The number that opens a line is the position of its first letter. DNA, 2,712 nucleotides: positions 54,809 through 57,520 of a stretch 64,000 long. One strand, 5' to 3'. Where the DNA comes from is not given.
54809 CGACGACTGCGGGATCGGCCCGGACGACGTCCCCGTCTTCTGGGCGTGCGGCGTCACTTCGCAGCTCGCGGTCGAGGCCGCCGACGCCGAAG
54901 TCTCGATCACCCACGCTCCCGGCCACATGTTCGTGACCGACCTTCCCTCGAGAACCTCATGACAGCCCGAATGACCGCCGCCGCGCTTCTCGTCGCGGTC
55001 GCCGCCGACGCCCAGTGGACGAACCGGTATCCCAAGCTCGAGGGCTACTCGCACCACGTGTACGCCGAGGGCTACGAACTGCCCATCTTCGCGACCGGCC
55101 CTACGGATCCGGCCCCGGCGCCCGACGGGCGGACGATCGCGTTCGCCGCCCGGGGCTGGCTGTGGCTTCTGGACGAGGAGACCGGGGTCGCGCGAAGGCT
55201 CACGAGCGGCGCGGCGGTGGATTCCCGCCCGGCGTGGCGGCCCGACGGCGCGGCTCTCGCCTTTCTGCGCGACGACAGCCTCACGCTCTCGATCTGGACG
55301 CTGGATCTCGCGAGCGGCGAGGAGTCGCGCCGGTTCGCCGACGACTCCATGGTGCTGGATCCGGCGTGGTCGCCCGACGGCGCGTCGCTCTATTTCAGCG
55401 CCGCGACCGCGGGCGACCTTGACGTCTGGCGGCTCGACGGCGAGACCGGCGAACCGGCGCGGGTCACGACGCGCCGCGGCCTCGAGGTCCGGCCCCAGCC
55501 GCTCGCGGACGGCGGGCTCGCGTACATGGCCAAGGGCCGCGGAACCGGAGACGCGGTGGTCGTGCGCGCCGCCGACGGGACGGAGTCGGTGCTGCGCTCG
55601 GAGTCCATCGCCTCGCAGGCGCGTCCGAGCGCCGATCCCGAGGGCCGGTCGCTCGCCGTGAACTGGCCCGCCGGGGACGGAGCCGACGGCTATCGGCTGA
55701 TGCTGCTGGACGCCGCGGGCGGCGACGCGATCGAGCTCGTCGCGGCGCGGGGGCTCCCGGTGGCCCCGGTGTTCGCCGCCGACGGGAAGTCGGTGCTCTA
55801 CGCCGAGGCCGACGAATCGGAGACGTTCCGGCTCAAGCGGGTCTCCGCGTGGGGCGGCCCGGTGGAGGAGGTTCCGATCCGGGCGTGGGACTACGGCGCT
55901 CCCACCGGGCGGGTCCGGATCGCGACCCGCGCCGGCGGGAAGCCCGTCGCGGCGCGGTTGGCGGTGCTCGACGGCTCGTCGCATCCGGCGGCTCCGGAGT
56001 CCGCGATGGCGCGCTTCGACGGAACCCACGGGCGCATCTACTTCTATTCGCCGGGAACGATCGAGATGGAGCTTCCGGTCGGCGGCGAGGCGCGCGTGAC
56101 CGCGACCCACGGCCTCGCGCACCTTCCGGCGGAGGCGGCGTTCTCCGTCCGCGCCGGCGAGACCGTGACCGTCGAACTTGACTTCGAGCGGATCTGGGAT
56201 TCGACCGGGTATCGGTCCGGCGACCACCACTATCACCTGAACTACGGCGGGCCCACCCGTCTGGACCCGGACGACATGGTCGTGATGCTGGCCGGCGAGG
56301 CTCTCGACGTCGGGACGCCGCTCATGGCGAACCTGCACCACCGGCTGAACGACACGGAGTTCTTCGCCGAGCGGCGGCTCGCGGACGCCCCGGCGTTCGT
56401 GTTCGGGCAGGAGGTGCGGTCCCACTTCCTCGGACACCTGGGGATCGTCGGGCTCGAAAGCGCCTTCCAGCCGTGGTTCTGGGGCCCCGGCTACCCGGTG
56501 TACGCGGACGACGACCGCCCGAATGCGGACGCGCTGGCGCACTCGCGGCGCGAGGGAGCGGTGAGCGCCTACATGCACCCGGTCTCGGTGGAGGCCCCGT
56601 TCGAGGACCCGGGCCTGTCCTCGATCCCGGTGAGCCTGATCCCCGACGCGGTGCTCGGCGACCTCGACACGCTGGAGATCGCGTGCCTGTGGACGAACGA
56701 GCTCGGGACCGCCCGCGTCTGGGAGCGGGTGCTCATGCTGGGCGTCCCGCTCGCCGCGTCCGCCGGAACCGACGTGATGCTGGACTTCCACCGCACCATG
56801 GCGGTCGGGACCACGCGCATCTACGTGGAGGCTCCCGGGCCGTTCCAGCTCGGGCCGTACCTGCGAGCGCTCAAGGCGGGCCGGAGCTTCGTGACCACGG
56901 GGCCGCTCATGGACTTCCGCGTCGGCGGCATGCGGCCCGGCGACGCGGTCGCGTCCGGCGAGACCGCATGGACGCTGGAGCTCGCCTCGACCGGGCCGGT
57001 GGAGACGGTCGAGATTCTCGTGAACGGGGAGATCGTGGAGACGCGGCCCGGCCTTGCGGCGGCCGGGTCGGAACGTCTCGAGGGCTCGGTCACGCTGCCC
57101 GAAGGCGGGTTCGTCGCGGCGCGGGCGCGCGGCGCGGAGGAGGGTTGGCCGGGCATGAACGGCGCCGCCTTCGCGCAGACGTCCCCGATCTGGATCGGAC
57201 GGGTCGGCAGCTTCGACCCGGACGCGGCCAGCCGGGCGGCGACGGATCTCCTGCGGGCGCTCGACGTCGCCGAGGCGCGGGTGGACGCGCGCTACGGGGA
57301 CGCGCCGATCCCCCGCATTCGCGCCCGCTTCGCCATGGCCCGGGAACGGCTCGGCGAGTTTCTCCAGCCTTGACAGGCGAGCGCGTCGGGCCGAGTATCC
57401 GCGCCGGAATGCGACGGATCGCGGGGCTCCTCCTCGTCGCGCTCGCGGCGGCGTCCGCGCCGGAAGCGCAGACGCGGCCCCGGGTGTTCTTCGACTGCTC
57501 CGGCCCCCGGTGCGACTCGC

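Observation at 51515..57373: Operon coupling a D-aminoacylase, a DUF1445 D-glutamate-cyclase-like protein and a TolB-propeller/PHP hydrolase behind an HExxH lipoprotein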

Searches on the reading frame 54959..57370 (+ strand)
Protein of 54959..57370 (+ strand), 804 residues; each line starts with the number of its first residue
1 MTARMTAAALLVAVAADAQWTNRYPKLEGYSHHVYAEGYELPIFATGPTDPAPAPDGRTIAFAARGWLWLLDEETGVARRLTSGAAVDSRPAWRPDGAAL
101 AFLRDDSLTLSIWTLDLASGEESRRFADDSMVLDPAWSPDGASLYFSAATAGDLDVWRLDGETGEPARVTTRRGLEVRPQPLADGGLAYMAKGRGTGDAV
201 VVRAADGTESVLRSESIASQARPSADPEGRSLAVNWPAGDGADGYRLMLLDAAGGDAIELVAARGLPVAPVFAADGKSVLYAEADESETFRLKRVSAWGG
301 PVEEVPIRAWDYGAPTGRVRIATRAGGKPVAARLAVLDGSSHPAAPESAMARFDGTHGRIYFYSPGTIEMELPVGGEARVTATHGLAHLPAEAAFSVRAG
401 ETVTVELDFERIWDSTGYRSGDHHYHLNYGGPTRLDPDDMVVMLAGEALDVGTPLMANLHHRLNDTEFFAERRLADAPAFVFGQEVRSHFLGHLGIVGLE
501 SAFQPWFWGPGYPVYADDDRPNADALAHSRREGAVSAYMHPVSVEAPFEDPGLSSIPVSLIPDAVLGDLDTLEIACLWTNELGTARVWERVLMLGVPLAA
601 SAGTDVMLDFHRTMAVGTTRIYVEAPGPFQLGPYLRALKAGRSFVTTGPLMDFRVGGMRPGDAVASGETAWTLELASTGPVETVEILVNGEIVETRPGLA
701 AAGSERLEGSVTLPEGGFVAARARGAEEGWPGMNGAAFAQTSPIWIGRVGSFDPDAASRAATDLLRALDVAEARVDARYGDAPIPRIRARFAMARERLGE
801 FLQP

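Call 7: search_protein_families(library=pfam, proteins=[window:54959-57370:+], max_evalue=0.01)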
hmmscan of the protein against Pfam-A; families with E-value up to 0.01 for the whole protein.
window:54959-57370:+ (804 aa): 2 families
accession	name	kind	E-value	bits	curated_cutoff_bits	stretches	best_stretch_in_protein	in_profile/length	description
PF07676.18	PD40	-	8.2e-12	45.2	20.9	0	134-157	13-37/38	WD40-like Beta Propeller Repeat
PF25174.1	Beta-prop_THOC3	-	0.0093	15.4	305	0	90-159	93-158/272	THOC3 beta-propeller domain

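Call 8: search_protein_families(library=ncbifam, proteins=[window:54959-57370:+], max_evalue=0.01)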
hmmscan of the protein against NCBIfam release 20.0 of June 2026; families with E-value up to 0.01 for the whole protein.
window:54959-57370:+ (804 aa): 6 families
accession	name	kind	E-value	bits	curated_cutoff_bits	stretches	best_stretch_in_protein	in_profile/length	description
NF038032.1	CehA_McbA_metalo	domain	7e-52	176.8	80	1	417-746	1-314/315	CehA/McbA family metallohydrolase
TIGR02800.1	propeller_TolB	equivalog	2e-25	89.6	343.15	2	111-288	216-389/418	Tol-Pal system beta propeller repeat protein TolB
NF033523.0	lasso_peptidase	equivalog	4.8e-13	48.7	400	2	133-185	91-142/638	Atxe2 family lasso peptide isopeptidase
NF002183.0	PRK01029.1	equivalog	3.2e-09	36.3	405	1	50-174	285-415/429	Tol-Pal system protein TolB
NF053518.1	DipepPtdsDpp5Prph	equivalog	0.00017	20.2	900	1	68-146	44-122/655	dipeptidyl-peptidase Dpp5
NF003124.0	PRK04043.1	equivalog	0.0021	16.9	428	0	112-283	215-386/419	Tol-Pal system protein TolB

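Call 11: search_solved_structures(query=window:54959-57370:+, max_evalue=0.001)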
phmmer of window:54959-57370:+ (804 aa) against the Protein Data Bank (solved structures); distinct sequences matched with E-value up to 0.001: 18.
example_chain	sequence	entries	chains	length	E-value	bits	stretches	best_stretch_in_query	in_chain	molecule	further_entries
1crz_A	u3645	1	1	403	1.6e-13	53.2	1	49-239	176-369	TOLB PROTEIN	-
4r40_A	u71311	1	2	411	1.6e-13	53.2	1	49-187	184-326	Protein TolB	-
2hqs_A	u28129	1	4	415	1.6e-13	53.2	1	49-239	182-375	Protein tolB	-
4pwz_A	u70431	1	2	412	1.6e-13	53.2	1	49-187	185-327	Protein TolB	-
2w8b_B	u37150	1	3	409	1.6e-13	53.1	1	49-239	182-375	PROTEIN TOLB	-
2w8b_A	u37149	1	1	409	1.6e-13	53.1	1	49-239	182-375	PROTEIN TOLB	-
3iax_A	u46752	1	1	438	1.8e-13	53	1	50-239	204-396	Protein tolB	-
1c5k_A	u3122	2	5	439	1.8e-13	53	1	50-239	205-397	PROTEIN (TOLB PROTEIN) | PROTEIN TOLB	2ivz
4jml_A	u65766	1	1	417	1.9e-13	52.9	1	50-239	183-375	Protein TolB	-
7mx5_A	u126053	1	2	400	2.1e-13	52.8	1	83-285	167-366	Tol-Pal system protein TolB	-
7nst_E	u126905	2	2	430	2.2e-13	52.7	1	50-239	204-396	Tol-Pal system protein TolB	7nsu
6pnv_A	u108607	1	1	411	2.8e-12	49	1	50-239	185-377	Tol-Pal system protein TolB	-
8wt1_A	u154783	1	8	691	5e-11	44.9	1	48-195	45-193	S9 family peptidase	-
2ojh_A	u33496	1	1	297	9.2e-09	37.4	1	64-183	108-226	Uncharacterized protein Atu1656/AGR_C_3050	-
5yzo_A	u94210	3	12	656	3.4e-07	32.2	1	49-172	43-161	Acyl-peptide hydrolase, putative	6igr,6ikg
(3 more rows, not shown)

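Call 24: find_homologous_proteins(query=window:54959-57370:+, max_evalue=1e-20)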
Query window:54959-57370:+ (804 aa): 892 proteins with E <= 1e-20 among 8000 candidates; the best 120 are listed.
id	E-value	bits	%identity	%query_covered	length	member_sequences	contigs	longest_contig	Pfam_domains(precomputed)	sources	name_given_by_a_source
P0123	0.0e+0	1802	100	100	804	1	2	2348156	PF26549.1,PF26550.2,PF07676.19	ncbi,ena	-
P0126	0.0e+0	1418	79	98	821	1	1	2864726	PF26549.1,PF26550.2,PF07676.19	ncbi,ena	-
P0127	0.0e+0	1416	78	100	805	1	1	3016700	PF26549.1,PF26550.2,PF07676.19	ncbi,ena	-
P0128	0.0e+0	1244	70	98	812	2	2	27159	PF26549.1,PF26550.2,PF07676.19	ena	-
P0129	0.0e+0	1242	70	98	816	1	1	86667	PF26549.1,PF26550.2,PF07676.19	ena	-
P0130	0.0e+0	1240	70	98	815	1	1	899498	PF26549.1,PF26550.2,PF07676.19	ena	-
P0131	0.0e+0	1240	68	100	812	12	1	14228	PF26549.1,PF26550.2,PF07676.19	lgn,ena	-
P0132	0.0e+0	1239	69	98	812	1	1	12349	PF26549.1,PF26550.2,PF07676.19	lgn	-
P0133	0.0e+0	1238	70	98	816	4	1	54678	PF26549.1,PF26550.2,PF07676.19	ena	-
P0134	0.0e+0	1237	68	100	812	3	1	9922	PF26549.1,PF26550.2,PF07676.19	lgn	-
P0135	0.0e+0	1237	70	98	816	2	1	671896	PF26549.1,PF26550.2,PF07676.19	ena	-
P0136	0.0e+0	1236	69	99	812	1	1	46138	PF26549.1,PF26550.2,PF07676.19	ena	-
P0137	0.0e+0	1235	68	100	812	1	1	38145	PF26549.1,PF26550.2,PF07676.19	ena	-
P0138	0.0e+0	1234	68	99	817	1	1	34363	PF26549.1,PF26550.2,PF07676.19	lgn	-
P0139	0.0e+0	1234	67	100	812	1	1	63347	PF26549.1,PF26550.2,PF07676.19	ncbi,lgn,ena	-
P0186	1.4e-289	981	57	97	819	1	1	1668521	PF26549.1,PF00930.28,PF26550.2,PF07676.19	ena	-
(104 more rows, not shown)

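Call 25: find_encoding_contigs(protein=P0127, flank=10000, max_places=1)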
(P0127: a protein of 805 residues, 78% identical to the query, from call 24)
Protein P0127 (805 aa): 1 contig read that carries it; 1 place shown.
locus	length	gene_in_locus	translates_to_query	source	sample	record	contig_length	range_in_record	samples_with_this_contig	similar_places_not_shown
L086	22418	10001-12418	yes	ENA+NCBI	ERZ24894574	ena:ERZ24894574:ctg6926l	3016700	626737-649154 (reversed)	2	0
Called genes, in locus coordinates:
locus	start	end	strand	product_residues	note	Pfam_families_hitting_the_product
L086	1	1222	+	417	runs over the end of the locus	PF07075:NamZ_N, PF20732:NamZ_C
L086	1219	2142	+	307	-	PF02163:Peptidase_M50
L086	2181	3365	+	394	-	PF00682:HMGL-like, PF22617:HCS_D2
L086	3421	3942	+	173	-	-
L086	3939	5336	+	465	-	PF00330:Aconitase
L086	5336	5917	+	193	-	PF00694:Aconitase_C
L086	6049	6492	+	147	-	PF03352:Adenine_glyco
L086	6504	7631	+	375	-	-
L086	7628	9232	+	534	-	PF07969:Amidohydro_3, PF01979:Amidohydro_1 (weak)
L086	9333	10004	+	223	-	PF07286:D-Glu_cyclase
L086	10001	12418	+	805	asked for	PF07676:PD40 (faint), PF26549:Tricorn_N, PF26550:Tricorn_2nd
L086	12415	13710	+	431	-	-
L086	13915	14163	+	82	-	-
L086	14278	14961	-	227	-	-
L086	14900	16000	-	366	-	-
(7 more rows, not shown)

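Call 26: find_encoding_contigs(protein=P0126, flank=10000, max_places=1)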
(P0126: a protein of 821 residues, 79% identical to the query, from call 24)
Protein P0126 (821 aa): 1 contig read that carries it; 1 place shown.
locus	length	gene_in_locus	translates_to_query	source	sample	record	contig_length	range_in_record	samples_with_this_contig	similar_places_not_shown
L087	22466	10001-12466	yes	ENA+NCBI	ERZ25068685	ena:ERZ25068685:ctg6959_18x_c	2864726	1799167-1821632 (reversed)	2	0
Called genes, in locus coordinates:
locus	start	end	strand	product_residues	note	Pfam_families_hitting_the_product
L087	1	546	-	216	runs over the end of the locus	-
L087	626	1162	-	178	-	-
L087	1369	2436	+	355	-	PF01063:Aminotran_4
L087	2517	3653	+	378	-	PF07075:NamZ_N, PF20732:NamZ_C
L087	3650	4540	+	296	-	PF02163:Peptidase_M50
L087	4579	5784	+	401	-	PF00682:HMGL-like, PF22617:HCS_D2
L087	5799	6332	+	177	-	-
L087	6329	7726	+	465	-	PF00330:Aconitase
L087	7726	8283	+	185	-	PF00694:Aconitase_C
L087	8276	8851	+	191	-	PF03352:Adenine_glyco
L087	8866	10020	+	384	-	PF02368:Big_2 (weak)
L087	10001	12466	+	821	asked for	PF07676:PD40 (faint), PF26549:Tricorn_N, PF26550:Tricorn_2nd (weak)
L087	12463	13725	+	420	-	-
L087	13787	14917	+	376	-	PF04551:GcpE, PF26540:GcpE_C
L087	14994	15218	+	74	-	-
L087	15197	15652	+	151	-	PF01850:PIN (faint), PF13470:PIN_3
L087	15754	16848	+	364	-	PF07494:Reg_prop (faint), PF24684:Vgb_lyase (faint), PF20067:SSL_N (faint), PF08450:SGL (faint), PF25021:TEN_NHL (faint), PF17170:DUF5128 (faint), PF01436:NHL (weak)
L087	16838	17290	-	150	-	-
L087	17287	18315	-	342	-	PF00586:AIRS, PF02769:AIRS_C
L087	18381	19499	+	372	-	PF07676:PD40 (weak), PF26549:Tricorn_N (weak), PF07676:PD40 (weak), PF26549:Tricorn_N, PF07676:PD40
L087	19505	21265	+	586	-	PF02225:PA (weak), PF04389:Peptidase_M28, PF01546:Peptidase_M20 (weak), PF13180:PDZ_2, PF17820:PDZ_6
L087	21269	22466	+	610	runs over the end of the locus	PF00009:GTP_EFTU, PF22042:EF-G_D2 (weak), PF03144:GTP_EFTU_D2, PF14492:EFG_III (weak), PF00679:EFG_C, PF06421:LepA_C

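Call 27: find_encoding_contigs(protein=P0186, flank=10000, max_places=1)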
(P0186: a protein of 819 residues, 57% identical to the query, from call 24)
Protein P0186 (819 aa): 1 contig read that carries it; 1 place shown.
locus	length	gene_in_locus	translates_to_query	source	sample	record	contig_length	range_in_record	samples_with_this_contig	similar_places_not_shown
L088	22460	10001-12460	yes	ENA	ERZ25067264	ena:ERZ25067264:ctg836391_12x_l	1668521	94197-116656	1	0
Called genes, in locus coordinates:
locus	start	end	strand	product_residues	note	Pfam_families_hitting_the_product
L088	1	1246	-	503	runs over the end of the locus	PF00561:Abhydrolase_1, PF08386:Abhydrolase_4 (weak)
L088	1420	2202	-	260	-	PF03883:H2O2_YaaD, PF21818:DUF6884 (faint)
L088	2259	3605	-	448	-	PF01266:DAO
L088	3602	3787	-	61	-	-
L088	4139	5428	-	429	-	PF06808:DctM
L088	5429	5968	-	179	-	PF04290:DctQ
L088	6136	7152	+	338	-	PF03480:DctP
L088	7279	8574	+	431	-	PF07969:Amidohydro_3 (weak), PF01979:Amidohydro_1, PF07969:Amidohydro_3 (weak)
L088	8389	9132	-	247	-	PF00326:Peptidase_S9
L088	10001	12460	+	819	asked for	PF00930:DPPIV_N (faint), PF26549:Tricorn_N, PF26550:Tricorn_2nd, PF07676:PD40 (weak), PF26549:Tricorn_N (weak), PF07676:PD40 (weak)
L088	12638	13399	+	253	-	-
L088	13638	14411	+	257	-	-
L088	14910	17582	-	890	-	PF00246:Peptidase_M14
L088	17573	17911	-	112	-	-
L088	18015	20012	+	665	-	PF02129:Peptidase_S15, PF08530:PepX_C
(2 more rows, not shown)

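Call 29: find_related_loci(query=A2, collection=metagenome_contigs, flank=7000)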
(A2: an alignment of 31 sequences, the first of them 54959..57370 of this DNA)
Query A2 (804 aa) in metagenome_contigs; peptide patterns used: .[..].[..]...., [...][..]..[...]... (x = any residue, [..] = any of these).
258 stretches matched a pattern; 189 encode a relative of the query (tblastn E <= 1e-3); the best 80 are kept; 80 distinct loci.
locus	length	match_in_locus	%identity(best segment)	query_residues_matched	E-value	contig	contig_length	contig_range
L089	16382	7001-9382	69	18-803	0e+0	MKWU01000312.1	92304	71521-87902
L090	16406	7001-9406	56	6-804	0e+0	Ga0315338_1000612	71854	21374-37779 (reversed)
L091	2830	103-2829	52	3-798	0e+0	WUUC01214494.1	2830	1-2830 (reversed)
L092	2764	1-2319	53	29-800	0e+0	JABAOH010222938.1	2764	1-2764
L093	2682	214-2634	51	1-798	0e+0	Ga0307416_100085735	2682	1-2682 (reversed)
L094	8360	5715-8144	48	1-800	0e+0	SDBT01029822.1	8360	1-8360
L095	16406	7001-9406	51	5-798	0e+0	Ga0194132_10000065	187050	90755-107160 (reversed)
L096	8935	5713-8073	50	11-798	0e+0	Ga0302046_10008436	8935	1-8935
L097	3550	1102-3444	50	19-798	0e+0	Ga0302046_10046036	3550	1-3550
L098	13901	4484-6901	48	1-798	0e+0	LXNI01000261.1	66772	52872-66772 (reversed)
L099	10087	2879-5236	50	18-798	0e+0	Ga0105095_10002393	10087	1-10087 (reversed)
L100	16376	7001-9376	47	16-798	0e+0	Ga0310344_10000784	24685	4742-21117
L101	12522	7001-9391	47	1-804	0e+0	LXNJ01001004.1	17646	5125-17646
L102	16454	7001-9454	49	8-804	0e+0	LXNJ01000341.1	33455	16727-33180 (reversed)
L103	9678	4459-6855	50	8-798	0e+0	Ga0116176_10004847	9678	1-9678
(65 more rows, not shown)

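Call 68: predict_structure(alignment_id=A2)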
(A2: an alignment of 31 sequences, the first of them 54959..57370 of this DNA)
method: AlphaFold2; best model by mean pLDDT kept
length: 804 residues; sequences in the alignment: 31
mean_pLDDT: 89.7   pTM: 0.89
mean pLDDT of the five models: 89.7, 89.1, 87.8, 86.5, 85.8
residues with pLDDT >= 90: 590; 70-90: 148; 50-70: 32; < 50: 34
segments of 3 or more residues with pLDDT < 50: 1-32
pLDDT, mean of each block of 10 residues (from residue 1): 43 28 41 63 93 97 98 97 96 97 91 97 93 94 95 92 93 90 95 80 95 86 93 88 84 92 89 96 92 95 96 96 97 97 93 88 97 95 97 97 98 94 88 88 96 78 68 91 78 83 73 72 90 92 92 91 94 89 97 97 88 89 94 95 97 98 98 97 98 97 97 98 90 91 98 97 97 90 91 97 82
secondary structure, 60 per line:
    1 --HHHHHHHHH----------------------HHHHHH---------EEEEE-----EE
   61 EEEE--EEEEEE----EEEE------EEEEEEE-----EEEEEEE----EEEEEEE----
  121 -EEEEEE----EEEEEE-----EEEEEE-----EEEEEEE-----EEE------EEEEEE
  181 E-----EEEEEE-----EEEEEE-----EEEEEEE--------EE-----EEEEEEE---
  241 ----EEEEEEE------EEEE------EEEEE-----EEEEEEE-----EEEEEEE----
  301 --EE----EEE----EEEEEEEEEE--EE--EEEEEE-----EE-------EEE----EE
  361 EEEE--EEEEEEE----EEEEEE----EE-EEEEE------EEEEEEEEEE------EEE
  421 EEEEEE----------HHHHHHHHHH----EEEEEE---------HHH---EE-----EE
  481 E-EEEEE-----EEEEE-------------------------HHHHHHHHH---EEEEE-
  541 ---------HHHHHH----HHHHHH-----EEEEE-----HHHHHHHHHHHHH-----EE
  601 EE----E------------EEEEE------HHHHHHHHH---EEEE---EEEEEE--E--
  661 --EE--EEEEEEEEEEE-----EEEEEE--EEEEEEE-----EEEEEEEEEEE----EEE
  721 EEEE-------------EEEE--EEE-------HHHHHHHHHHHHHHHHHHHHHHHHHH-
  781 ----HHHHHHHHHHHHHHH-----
elements in order (helices of 4 or more, strands of 3 or more residues): H3-11 H34-39 E49-53 E59-64 E67-72 E77-80 E87-93 E99-105 E110-116 E122-127 E132-137 E143-148 E154-160 E166-168 E175-181 E187-192 E198-203 E209-215 E231-237 E245-251 E258-261 E268-272 E278-284 E290-296 E309-311 E316-325 E332-337 E352-354 E359-364 E367-373 E378-383 E391-395 E402-411 E418-426 H437-446 E451-456 E479-481 E483-487 E493-497 H523-531 E535-539 H550-555 H560-565 E571-575 H581-593 E599-602 E620-624 H631-639 E643-646 E650-655 E667-677 E683-688 E691-697 E703-713 E718-724 E738-741 E744-746 H754-779 H785-799
